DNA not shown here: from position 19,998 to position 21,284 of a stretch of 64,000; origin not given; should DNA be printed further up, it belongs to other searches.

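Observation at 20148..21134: Eukaryote-type (class I) cyclic-nucleotide phosphodiesterase in an apparently obligate-intracellular bacterium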

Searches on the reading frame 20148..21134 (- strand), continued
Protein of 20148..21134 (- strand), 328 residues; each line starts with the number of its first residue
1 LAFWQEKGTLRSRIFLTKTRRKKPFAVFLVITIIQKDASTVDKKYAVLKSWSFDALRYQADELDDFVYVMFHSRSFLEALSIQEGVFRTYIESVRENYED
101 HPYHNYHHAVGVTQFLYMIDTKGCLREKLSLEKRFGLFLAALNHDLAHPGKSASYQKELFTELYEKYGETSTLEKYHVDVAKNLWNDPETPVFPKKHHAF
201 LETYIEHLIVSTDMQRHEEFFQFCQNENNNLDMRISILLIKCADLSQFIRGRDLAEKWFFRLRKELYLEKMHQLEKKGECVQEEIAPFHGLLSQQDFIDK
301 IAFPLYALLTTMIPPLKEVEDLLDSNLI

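Call 38: find_encoding_contigs(protein=P0028, flank=8000, max_places=1)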
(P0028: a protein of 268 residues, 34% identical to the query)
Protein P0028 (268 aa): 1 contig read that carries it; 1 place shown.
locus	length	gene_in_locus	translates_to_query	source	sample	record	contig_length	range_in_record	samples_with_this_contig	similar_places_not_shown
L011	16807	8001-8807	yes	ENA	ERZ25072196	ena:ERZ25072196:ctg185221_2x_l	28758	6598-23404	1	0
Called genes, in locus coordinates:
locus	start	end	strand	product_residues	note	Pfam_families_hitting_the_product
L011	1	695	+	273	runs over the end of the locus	-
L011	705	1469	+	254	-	-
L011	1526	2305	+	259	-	-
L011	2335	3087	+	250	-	-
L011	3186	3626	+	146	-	-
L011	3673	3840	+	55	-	-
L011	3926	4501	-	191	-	PF20260:PUA_4, PF04452:Methyltrans_RNA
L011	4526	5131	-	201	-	PF02457:DAC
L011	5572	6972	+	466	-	PF01654:Cyt_bd_oxida_I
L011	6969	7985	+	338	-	PF02322:Cyt_bd_oxida_II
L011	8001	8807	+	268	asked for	PF00233:PDEase_I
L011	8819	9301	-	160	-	-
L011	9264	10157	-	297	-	PF00209:SNF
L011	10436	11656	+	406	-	-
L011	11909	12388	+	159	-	-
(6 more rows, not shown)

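Call 39: find_encoding_contigs(protein=P0015, flank=8000, max_places=1)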
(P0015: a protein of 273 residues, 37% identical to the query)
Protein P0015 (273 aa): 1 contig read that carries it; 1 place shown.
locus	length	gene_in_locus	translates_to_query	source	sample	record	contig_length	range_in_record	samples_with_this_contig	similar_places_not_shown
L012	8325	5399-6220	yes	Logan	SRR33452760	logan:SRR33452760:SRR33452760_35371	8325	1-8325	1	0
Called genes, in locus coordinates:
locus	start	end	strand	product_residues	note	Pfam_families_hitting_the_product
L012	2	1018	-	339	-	?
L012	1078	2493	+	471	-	PF04932:Wzy_C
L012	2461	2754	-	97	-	-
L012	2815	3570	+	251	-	-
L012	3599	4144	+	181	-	-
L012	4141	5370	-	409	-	PF01820:Dala_Dala_lig_N, PF01071:GARS_A (weak), PF02222:ATP-grasp, PF02655:ATP-grasp_3 (weak), PF02786:CPSase_L_D2 (weak), PF07478:Dala_Dala_lig_C, PF13535:ATP-grasp_4 (weak)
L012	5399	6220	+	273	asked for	PF00233:PDEase_I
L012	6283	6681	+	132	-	-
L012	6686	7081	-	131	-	-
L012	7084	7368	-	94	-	-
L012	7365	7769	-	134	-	-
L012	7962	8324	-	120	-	?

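Call 40: find_encoding_contigs(protein=P0020, flank=8000, max_places=1)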
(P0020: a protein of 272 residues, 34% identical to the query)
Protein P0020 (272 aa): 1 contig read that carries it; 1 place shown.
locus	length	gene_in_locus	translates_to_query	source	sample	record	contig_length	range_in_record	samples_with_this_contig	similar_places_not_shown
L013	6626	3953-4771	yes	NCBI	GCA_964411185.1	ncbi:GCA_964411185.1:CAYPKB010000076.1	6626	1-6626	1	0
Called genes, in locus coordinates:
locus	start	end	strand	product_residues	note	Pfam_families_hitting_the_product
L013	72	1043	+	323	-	PF17251:Pom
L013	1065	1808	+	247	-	PF08032:SpoU_sub_bind, PF00588:SpoU_methylase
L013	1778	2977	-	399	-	PF07690:MFS_1, PF00083:Sugar_tr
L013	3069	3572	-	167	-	PF03729:DUF308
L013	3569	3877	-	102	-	-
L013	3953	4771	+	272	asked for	PF24391:HD-CE (weak), PF00233:PDEase_I, PF01966:HD (weak)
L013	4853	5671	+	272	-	PF05219:DREV, PF02353:CMAS, PF01209:Ubie_methyltran, PF13489:Methyltransf_23, PF08241:Methyltransf_11, PF08242:Methyltransf_12, PF13649:Methyltransf_25, PF13847:Methyltransf_31, +4 more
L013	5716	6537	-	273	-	-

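Call 41: find_encoding_contigs(protein=P0019, flank=8000, max_places=1)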
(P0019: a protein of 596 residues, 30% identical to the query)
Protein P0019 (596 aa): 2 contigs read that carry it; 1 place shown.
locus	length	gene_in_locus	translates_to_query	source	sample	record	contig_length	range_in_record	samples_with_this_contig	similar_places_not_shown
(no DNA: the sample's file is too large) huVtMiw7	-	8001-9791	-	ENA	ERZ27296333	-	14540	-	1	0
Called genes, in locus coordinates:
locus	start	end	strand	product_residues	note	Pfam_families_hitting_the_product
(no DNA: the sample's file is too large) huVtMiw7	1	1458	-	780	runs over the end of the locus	?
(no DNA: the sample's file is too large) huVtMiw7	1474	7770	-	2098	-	PF23381:Beta-prop_IFT122_1st, PF24814:WD40_Prp19, PF25174:Beta-prop_THOC3, PF23414:Beta-prop_EML_2, PF24807:WD40_CDC20-Fz, PF23381:Beta-prop_IFT122_1st, PF23414:Beta-prop_EML_2, PF24814:WD40_Prp19, +36 more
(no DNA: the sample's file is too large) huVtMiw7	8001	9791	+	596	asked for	PF00211:Guanylate_cyc, PF00233:PDEase_I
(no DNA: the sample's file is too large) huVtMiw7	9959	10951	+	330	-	PF00579:tRNA-synt_1b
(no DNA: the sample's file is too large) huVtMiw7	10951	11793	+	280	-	PF00730:HhH-GPD, PF00633:HHH (weak)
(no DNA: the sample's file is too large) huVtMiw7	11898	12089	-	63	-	-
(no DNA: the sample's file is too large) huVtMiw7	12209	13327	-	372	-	PF10988:DUF2807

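Call 46: list_cluster_members(proteins=[P0160, P0069, P0116, P0033, P0093, P0106, P0145, P0171, P0066, P0114])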
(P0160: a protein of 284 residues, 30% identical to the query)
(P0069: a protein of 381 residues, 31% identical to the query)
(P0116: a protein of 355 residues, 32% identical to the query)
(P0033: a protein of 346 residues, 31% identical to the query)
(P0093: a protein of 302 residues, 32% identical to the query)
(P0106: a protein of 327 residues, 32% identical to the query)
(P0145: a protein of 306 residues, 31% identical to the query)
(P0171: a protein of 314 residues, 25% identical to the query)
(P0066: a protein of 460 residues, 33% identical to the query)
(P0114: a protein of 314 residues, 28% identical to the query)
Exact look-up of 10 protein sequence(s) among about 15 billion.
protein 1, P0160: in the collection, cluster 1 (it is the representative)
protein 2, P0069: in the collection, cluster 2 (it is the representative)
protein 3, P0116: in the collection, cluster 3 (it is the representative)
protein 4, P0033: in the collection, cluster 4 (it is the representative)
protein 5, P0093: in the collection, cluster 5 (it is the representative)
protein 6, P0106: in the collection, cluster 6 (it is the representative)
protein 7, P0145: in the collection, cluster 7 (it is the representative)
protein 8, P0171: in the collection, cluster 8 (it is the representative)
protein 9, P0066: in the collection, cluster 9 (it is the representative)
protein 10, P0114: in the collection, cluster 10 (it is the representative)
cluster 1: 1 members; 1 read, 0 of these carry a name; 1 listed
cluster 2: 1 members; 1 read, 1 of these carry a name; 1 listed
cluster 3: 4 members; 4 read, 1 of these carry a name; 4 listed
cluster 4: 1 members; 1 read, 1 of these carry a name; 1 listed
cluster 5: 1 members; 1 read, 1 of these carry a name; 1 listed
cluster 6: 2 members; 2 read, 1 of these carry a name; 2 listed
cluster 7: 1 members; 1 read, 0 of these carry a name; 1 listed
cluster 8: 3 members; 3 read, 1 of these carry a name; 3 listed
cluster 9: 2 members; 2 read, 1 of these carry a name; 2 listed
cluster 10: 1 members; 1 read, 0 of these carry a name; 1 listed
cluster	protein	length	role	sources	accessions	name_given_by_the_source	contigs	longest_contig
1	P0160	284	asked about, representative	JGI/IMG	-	-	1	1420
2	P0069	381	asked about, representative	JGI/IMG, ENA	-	hypothetical protein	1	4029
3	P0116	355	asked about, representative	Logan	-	-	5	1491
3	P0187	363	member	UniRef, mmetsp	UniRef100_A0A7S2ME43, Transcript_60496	PDEase domain-containing protein n=1 Tax=Octactis speculum TaxID=3111310 ... | Transcript_60496/g.83004 ORF Transcript_60496/g.83004 Transcript_60496/m.83004 ...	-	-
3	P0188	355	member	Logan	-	-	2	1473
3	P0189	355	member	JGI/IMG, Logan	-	-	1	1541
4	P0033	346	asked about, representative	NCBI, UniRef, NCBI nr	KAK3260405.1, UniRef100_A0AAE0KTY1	hypothetical protein CYMTET_30635 [Cymbomonas tetramitiformis] | PDEase domain-containing protein n=1 Tax=Cymbomonas tetramitiformis TaxID=36881 ...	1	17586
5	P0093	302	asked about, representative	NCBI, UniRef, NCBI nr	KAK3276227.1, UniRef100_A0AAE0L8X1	hypothetical protein CYMTET_15687 [Cymbomonas tetramitiformis] | PDEase domain-containing protein n=1 Tax=Cymbomonas tetramitiformis TaxID=36881 ...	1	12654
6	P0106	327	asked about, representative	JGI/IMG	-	hypothetical protein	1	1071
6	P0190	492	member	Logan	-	-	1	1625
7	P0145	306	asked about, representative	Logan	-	-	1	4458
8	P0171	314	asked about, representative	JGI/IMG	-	high affinity cGMP-specific 3',5'-cyclic phosphodiesterase 9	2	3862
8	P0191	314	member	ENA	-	-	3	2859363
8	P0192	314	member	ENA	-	-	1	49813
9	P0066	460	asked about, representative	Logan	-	-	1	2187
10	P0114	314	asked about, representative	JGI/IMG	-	-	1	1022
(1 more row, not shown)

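Call 59: predict_structure(alignment_id=A3)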
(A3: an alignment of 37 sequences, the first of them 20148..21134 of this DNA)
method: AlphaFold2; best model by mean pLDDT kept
length: 328 residues; sequences in the alignment: 37
mean_pLDDT: 89.2   pTM: 0.85
mean pLDDT of the five models: 89.2, 88.8, 88.4, 88.2, 87.8
residues with pLDDT >= 90: 259; 70-90: 23; 50-70: 24; < 50: 22
segments of 3 or more residues with pLDDT < 50: 1-22
pLDDT, mean of each block of 10 residues (from residue 1): 37 41 56 63 90 97 98 98 97 98 98 98 97 98 98 94 96 98 94 93 98 98 98 98 98 95 93 88 65 90 98 97 88
secondary structure, 60 per line:
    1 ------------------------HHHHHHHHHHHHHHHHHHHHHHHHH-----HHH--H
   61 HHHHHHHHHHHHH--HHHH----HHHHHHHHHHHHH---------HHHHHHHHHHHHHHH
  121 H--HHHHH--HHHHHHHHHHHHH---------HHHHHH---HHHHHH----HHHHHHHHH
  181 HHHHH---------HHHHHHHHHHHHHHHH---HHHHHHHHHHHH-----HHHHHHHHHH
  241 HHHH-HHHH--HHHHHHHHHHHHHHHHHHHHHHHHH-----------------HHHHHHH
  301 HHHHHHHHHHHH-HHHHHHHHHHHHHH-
elements in order: H25-49 H60-73 H76-79 H84-96 H106-121 H124-128 H131-143 H153-158 H162-167 H172-185 H195-210 H214-225 H231-244 H246-249 H252-276 H294-312 H314-327

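Call 63: fold_search(model_id=the predicted structure, library=pdb)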
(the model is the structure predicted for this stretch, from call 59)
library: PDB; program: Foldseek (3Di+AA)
matches with E <= 10: 650; with E <= 0.001: 447
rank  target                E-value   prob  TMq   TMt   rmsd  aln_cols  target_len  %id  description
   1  3dy8_A                1.0e-14  1.00  0.78  0.78   2.9       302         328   27  Human Phosphodiesterase 9 in complex with product 5'-GMP (E+P complex) (released 2008-09-16)
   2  7f0i_A                1.0e-14  1.00  0.78  0.81   3.0       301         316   27  phosphodiesterase-9A in complex with inhibitor 4b (released 2022-04-13)
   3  5laq                  2.2e-14  1.00  0.78  0.76   3.2       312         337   23  Crystal structure of human phosphodiesterase 4B catalytic domain with inhibitor NPD-001 (released 2018-03-14)
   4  6lzz_B                2.7e-14  1.00  0.78  0.81   2.9       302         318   27  Crystal structure of the PDE9 catalytic domain in complex with inhibitor 4a (released 2021-02-24)
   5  4kp6                  2.9e-14  1.00  0.78  0.79   3.4       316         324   23  Crystal structure of human phosphodiesterase 4B (PDE4B) in complex with a [1,3,5]triazine derivative (released 2013-07-10)
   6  3ly2_E                3.0e-14  1.00  0.79  0.78   3.2       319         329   23  Catalytic Domain of Human Phosphodiesterase 4B in Complex with A Coumarin-Based Inhibitor (released 2010-04-28)
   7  7f0i_B                3.9e-14  1.00  0.79  0.82   3.0       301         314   26  phosphodiesterase-9A in complex with inhibitor 4b (released 2022-04-13)
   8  6f6u_B                3.9e-14  1.00  0.79  0.80   3.2       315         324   22  Crystal structure of the PDE4D catalytic domain in complex with GEBR-7b (released 2018-05-16)
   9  2yy2_B                5.5e-14  1.00  0.78  0.79   3.0       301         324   26  Crystal structure of the human Phosphodiesterase 9A catalytic domain complexed with IBMX (released 2007-10-30)
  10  4qge_A                5.7e-14  1.00  0.78  0.80   3.0       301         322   27  phosphodiesterase-9A in complex with inhibitor WYQ-C36D (released 2014-12-10)
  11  4qge_B                5.7e-14  1.00  0.78  0.80   3.0       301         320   27  phosphodiesterase-9A in complex with inhibitor WYQ-C36D (released 2014-12-10)
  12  3ly2_C                5.7e-14  1.00  0.79  0.78   3.2       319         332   23  Catalytic Domain of Human Phosphodiesterase 4B in Complex with A Coumarin-Based Inhibitor (released 2010-04-28)
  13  3o0j                  6.3e-14  1.00  0.78  0.79   3.2       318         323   23  PDE4B In complex with ligand an2898 (released 2011-08-10)
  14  3k3e_A                6.8e-14  1.00  0.79  0.81   2.8       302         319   27  Crystal structure of the PDE9A catalytic domain in complex with (R)-BAY73-6691 (released 2010-02-16)
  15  3g4g_A                6.8e-14  1.00  0.78  0.76   3.1       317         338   22  Crystal structure of human phosphodiesterase 4d with regulatory domain and d155871 (released 2010-01-19)
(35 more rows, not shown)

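Call 64: find_encoding_contigs(protein=P0016, flank=5000, max_places=1)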
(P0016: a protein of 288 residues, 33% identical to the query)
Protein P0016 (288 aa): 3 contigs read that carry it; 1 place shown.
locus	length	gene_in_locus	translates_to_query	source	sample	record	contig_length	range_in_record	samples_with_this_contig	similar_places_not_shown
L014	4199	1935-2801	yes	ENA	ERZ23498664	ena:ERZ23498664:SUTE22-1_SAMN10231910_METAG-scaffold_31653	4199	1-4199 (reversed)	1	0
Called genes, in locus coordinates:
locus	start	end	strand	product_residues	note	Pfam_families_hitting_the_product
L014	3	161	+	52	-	?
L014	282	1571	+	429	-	PF00512:HisKA, PF02518:HATPase_c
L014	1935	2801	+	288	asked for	PF00233:PDEase_I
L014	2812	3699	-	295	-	PF01244:Peptidase_M19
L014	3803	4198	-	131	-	?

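Call 65: find_encoding_contigs(protein=P0021, flank=5000, max_places=1)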
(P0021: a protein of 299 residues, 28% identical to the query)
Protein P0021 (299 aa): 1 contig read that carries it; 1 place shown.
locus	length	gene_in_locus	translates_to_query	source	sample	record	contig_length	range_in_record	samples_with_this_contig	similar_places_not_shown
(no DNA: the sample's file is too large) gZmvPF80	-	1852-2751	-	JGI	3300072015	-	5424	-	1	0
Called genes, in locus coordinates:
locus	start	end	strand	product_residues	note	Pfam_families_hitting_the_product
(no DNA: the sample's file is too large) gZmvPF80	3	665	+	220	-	?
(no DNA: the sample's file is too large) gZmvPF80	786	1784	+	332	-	PF08545:ACP_syn_III, PF08541:ACP_syn_III_C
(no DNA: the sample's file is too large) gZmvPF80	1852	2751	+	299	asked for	PF00233:PDEase_I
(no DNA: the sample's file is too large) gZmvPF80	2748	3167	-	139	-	PF00571:CBS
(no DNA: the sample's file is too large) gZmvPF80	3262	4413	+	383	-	PF00155:Aminotran_1_2, PF01053:Cys_Met_Meta_PP (weak), PF00266:Aminotran_5 (weak), PF01041:DegT_DnrJ_EryC1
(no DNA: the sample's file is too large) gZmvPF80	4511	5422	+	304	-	?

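Call 66: find_encoding_contigs(protein=P0171, flank=6000, max_places=1)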
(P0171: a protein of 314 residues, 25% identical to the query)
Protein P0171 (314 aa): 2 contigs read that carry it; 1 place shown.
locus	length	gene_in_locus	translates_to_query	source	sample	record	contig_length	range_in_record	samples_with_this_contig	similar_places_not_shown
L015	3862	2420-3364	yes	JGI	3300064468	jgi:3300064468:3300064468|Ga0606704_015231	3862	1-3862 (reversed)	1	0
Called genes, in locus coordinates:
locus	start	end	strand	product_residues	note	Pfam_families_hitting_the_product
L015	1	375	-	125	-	?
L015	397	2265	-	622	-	PF13522:GATase_6, PF13537:GATase_7, PF00733:Asn_synthase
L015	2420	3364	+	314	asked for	PF00233:PDEase_I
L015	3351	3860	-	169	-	?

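Call 68: search_protein_families(library=pfam, proteins=[L005:11056-12972:+, L013:72-1043:+, L013:3569-3877:-], max_evalue=0.001)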
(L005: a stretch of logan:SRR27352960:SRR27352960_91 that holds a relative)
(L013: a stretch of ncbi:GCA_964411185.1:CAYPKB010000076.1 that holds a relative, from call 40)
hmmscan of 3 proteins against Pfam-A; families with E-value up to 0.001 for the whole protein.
L005:11056-12972:+ (639 aa): 0 families

L013:72-1043:+ (323 aa): 1 family
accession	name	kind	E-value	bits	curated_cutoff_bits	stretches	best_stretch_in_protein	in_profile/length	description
PF17251.8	Pom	-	6.3e-08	32.7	22.4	1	25-269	2-237/285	Protochlamydia outer membrane protein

L013:3569-3877:- (102 aa): 0 families
